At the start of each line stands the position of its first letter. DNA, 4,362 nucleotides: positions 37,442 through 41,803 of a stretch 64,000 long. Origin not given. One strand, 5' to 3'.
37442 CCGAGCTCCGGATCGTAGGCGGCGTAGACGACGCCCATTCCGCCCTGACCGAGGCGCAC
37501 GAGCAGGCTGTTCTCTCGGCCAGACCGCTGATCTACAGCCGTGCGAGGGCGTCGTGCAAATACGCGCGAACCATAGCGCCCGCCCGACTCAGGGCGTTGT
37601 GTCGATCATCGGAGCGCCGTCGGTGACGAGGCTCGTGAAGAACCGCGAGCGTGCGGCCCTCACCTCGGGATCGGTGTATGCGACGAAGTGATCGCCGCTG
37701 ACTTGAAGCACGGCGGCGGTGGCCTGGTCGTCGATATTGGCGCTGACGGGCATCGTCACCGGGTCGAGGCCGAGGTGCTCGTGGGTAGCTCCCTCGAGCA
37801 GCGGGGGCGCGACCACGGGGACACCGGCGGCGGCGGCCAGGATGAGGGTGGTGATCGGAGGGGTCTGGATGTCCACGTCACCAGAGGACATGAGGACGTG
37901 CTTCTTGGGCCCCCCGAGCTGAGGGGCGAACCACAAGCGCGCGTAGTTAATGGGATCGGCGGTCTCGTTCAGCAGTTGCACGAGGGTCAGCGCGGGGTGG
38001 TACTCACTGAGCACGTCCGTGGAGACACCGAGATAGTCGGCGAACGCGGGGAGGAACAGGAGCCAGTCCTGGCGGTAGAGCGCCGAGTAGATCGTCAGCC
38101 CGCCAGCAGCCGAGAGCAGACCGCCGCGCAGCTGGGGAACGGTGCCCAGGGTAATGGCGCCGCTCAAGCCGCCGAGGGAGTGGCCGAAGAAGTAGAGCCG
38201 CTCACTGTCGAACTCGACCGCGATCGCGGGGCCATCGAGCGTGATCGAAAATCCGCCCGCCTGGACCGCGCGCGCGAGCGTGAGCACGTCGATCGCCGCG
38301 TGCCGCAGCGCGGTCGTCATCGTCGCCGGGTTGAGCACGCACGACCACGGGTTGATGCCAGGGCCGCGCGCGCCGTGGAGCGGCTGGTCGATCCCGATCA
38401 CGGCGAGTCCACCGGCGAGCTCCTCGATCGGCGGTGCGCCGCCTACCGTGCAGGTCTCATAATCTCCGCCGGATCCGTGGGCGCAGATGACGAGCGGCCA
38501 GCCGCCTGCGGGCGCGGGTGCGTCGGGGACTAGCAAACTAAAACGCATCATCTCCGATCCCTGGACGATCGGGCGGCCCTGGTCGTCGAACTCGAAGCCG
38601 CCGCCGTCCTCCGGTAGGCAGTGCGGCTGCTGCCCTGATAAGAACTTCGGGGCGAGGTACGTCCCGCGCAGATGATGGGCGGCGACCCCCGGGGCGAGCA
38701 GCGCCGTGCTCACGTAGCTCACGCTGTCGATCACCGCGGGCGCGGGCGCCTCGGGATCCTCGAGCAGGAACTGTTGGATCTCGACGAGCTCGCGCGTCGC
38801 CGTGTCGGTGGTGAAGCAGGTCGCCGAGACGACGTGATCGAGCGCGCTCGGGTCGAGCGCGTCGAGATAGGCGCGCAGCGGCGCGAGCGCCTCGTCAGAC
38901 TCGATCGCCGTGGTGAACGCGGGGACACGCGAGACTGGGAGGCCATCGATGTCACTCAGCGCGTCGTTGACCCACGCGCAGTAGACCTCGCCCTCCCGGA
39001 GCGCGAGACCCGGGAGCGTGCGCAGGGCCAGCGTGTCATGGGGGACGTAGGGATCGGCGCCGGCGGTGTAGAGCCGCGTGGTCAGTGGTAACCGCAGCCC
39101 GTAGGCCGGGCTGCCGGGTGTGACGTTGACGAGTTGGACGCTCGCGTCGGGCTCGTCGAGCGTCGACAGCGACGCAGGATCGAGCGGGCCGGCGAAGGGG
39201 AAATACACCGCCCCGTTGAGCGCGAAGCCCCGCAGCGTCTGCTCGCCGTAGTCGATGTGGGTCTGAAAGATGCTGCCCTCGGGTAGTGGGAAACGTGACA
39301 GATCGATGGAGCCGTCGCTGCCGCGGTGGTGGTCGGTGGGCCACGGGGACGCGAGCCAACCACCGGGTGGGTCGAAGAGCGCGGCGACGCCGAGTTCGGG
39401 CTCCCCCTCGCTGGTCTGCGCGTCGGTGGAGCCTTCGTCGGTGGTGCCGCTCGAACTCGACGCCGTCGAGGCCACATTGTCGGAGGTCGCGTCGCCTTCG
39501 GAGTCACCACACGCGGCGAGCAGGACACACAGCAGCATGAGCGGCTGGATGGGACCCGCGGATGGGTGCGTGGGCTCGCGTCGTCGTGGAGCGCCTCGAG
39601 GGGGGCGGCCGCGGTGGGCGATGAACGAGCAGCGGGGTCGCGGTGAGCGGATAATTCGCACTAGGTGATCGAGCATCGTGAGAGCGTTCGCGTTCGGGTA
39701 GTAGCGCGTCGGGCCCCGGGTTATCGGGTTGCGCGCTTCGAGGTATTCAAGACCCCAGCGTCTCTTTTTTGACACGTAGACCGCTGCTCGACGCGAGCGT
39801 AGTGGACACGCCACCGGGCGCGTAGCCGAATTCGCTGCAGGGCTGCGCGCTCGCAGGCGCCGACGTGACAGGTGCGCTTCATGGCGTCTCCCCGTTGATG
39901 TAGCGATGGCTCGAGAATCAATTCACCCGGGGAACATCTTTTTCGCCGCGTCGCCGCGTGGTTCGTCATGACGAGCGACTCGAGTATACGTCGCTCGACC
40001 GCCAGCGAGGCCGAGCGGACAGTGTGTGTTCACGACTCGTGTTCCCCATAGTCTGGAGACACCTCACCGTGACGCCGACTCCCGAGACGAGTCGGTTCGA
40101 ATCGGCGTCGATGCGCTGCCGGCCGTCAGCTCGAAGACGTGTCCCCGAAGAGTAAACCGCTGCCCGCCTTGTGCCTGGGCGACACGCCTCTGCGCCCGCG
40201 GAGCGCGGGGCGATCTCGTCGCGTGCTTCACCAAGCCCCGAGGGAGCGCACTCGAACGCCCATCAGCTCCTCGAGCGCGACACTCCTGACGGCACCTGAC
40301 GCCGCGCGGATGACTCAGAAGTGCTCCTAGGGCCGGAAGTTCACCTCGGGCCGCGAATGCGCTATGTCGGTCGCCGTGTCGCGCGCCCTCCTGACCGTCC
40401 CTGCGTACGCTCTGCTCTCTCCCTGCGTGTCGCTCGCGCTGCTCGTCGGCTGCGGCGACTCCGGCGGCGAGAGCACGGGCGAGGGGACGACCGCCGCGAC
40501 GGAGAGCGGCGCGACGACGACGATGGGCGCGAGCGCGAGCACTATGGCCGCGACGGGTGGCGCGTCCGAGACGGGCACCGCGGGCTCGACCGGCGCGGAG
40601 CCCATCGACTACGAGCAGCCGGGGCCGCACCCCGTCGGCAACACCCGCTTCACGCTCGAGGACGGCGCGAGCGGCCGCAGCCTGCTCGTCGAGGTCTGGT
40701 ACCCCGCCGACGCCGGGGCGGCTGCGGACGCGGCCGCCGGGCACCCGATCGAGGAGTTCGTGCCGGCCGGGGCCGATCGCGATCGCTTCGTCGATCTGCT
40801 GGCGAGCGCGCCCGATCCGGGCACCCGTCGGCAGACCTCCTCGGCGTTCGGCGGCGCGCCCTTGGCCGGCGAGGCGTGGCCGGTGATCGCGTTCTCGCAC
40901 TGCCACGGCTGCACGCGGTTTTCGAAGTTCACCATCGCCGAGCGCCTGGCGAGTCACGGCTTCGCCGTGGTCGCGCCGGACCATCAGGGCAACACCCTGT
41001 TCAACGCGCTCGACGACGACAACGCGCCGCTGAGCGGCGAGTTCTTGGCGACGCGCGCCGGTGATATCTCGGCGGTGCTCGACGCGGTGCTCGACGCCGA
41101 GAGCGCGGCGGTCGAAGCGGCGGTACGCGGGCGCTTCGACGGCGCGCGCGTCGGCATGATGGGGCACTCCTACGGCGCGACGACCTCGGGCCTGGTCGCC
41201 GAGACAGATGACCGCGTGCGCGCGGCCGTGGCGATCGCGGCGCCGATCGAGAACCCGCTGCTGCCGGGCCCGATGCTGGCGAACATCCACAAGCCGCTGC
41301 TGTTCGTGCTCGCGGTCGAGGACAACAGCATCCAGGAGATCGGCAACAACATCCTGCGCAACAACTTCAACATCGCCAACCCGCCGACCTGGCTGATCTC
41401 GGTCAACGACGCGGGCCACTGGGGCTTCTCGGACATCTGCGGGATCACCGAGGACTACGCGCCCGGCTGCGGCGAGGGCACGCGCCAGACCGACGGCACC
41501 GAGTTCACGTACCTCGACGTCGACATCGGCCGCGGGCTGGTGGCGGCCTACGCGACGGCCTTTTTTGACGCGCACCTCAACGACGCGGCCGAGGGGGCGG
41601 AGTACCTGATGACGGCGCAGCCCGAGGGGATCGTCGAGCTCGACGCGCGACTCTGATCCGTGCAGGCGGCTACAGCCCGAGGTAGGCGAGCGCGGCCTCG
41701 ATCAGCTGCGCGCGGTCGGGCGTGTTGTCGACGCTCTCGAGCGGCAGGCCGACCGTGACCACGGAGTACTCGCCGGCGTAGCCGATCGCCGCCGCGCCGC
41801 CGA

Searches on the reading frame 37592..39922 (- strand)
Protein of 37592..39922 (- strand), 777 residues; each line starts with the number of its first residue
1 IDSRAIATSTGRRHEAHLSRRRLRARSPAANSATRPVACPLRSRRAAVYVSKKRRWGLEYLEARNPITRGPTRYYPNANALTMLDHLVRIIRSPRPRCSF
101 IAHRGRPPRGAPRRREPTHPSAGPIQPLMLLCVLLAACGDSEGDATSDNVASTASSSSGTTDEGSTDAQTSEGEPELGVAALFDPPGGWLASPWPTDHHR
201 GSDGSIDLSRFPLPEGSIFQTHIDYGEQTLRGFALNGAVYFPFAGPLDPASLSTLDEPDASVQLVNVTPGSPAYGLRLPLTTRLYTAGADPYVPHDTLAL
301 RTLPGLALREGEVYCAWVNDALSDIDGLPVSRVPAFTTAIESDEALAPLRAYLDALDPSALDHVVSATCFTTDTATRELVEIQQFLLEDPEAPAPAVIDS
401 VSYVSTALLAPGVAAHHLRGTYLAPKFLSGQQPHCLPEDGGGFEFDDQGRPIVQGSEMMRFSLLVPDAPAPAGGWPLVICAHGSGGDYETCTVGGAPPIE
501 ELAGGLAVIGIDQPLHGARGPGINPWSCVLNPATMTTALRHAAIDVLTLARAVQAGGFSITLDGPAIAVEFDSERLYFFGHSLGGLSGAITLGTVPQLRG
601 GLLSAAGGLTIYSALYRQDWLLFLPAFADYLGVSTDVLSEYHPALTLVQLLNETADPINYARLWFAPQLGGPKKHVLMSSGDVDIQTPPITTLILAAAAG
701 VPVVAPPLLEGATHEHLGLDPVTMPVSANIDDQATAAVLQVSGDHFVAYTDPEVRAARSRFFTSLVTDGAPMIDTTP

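Call 10: search_protein_families(library=pfam, proteins=[window:37592-39922:-], max_evalue=0.01)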
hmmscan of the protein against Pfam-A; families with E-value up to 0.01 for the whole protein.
window:37592-39922:- (777 aa): 0 families

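Call 64: search_protein_families(library=pfam, proteins=[window:37592-39814:-], max_evalue=0.01)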
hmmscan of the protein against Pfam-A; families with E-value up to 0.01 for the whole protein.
window:37592-39814:- (741 aa): 1 family
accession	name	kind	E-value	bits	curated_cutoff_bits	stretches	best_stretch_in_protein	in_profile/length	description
PF21827.1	New_glue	-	0.0093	16.1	31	0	94-135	6-47/94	New glue protein family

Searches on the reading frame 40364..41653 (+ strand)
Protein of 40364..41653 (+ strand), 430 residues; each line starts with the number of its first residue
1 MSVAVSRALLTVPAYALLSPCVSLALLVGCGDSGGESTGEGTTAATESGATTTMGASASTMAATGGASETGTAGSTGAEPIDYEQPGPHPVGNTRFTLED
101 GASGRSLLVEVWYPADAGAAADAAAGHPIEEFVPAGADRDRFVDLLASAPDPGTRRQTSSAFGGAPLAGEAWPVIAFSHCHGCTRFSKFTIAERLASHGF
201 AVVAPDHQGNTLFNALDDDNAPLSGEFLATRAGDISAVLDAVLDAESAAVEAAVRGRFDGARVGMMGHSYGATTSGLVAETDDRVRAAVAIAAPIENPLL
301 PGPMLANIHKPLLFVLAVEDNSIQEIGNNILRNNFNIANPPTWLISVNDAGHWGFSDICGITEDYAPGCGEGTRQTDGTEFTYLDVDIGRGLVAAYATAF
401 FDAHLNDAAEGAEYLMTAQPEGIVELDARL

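Call 64: search_protein_families(library=pfam, proteins=[window:40364-41653:+], max_evalue=0.01)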
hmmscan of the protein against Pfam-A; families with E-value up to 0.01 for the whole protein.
window:40364-41653:+ (430 aa): 9 families
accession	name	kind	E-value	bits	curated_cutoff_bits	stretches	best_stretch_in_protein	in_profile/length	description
PF03403.19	PAF-AH_p_II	-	3.3e-14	52.7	20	2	86-210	13-138/372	Platelet-activating factor acetylhydrolase, isoform II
PF01738.24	DLH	-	3e-11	43.8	21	1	174-352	16-186/217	Dienelactone hydrolase family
PF12740.14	PETase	-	4.1e-08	33.4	28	1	191-292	73-156/263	PET hydrolase-like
PF12146.15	Hydrolase_4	-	1.1e-06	28.6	27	1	185-296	19-112/239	Serine aminopeptidase, S33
PF00561.26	Abhydrolase_1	-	3.6e-05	24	25.8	1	191-298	19-106/245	alpha/beta hydrolase fold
PF02129.25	Peptidase_S15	-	0.00012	22.3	23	1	195-295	47-129/262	X-Pro dipeptidyl-peptidase (S15 family)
PF00326.27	Peptidase_S9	-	0.00025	21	22.6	1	247-293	50-97/213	Prolyl oligopeptidase family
PF07224.18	Chlorophyllase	-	0.0005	19.4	26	1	166-275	36-130/301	Chlorophyllase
PF03583.20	LIP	-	0.0011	18.9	23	1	189-280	17-90/286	Secretory lipase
